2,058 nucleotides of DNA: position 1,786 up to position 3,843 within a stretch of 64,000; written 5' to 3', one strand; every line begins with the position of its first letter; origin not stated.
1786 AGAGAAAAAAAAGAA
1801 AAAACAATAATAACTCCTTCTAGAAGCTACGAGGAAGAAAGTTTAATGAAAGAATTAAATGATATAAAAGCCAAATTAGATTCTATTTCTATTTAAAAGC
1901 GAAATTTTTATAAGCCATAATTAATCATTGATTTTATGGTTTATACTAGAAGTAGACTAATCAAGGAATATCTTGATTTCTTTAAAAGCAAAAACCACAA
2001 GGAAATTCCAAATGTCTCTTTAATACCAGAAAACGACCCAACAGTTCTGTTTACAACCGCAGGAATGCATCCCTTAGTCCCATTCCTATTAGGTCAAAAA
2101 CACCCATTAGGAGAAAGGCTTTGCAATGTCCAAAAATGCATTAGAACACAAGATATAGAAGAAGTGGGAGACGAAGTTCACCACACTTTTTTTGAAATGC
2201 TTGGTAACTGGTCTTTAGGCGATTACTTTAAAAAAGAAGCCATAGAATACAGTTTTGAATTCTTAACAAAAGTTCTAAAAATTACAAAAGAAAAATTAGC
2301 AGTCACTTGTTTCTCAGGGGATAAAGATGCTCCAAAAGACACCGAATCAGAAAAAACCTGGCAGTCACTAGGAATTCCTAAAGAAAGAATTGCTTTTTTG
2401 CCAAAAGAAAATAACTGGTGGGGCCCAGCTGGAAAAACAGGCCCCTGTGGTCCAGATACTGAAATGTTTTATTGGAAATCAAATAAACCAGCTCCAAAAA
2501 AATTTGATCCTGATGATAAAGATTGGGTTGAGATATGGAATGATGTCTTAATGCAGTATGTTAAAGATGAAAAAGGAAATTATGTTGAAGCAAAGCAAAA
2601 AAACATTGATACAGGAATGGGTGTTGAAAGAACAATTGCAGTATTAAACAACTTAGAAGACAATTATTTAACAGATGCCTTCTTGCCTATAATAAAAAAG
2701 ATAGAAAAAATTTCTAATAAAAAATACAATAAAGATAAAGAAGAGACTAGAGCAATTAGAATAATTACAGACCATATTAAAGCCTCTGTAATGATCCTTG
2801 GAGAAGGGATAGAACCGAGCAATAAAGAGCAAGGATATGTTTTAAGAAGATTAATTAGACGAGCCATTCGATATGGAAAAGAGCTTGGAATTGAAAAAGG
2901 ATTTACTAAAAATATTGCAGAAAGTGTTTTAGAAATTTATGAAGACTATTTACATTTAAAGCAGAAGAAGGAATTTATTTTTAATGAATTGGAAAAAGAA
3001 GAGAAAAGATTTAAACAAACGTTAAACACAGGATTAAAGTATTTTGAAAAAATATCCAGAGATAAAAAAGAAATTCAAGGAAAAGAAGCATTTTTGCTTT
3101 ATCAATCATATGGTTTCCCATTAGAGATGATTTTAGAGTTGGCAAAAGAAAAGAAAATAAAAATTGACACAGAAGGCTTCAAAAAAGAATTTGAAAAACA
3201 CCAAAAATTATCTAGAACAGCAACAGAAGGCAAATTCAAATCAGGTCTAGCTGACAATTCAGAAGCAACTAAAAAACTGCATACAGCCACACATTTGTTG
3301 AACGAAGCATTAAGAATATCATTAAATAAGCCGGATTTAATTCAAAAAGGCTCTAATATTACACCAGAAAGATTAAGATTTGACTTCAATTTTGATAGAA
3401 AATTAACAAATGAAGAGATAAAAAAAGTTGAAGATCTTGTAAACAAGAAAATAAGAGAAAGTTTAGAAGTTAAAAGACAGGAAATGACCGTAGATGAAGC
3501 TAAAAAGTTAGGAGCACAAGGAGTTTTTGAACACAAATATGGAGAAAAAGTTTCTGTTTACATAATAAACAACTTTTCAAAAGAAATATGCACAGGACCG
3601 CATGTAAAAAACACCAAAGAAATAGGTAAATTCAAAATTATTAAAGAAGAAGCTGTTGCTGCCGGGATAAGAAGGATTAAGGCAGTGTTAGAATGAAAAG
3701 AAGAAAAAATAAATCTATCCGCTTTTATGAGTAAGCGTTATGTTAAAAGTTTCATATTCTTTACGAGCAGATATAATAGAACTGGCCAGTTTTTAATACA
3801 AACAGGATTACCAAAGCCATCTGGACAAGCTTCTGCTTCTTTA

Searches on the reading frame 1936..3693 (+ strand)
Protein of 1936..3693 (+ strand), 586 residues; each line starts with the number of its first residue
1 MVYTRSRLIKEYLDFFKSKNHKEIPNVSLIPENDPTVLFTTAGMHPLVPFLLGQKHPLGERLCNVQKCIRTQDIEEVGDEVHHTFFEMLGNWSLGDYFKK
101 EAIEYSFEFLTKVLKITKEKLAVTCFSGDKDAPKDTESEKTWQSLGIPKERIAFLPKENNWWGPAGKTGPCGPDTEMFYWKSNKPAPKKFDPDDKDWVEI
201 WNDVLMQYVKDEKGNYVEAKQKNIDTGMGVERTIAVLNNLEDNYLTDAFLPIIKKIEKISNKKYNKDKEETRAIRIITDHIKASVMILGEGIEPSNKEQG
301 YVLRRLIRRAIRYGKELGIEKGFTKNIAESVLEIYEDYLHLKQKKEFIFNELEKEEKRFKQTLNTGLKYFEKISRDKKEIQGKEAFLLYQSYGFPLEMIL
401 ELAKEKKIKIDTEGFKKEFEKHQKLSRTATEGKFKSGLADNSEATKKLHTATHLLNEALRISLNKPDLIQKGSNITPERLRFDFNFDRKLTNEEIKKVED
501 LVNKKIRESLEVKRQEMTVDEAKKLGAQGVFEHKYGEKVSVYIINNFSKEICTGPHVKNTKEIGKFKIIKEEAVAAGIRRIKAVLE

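Call 34: search_protein_families(library=pfam, proteins=[window:1936-3693:+], max_evalue=0.00001)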
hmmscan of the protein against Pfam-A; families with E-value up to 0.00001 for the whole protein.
window:1936-3693:+ (586 aa): 2 families
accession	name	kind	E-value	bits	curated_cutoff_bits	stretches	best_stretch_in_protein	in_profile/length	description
PF01411.24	tRNA-synt_2c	-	2.7e-141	472.3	30.3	1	10-454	4-454/552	tRNA synthetases class II (A)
PF07973.19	tRNA_SAD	-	7.4e-17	61.5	24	1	539-581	1-43/44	Threonyl and Alanyl tRNA synthetase second additional domain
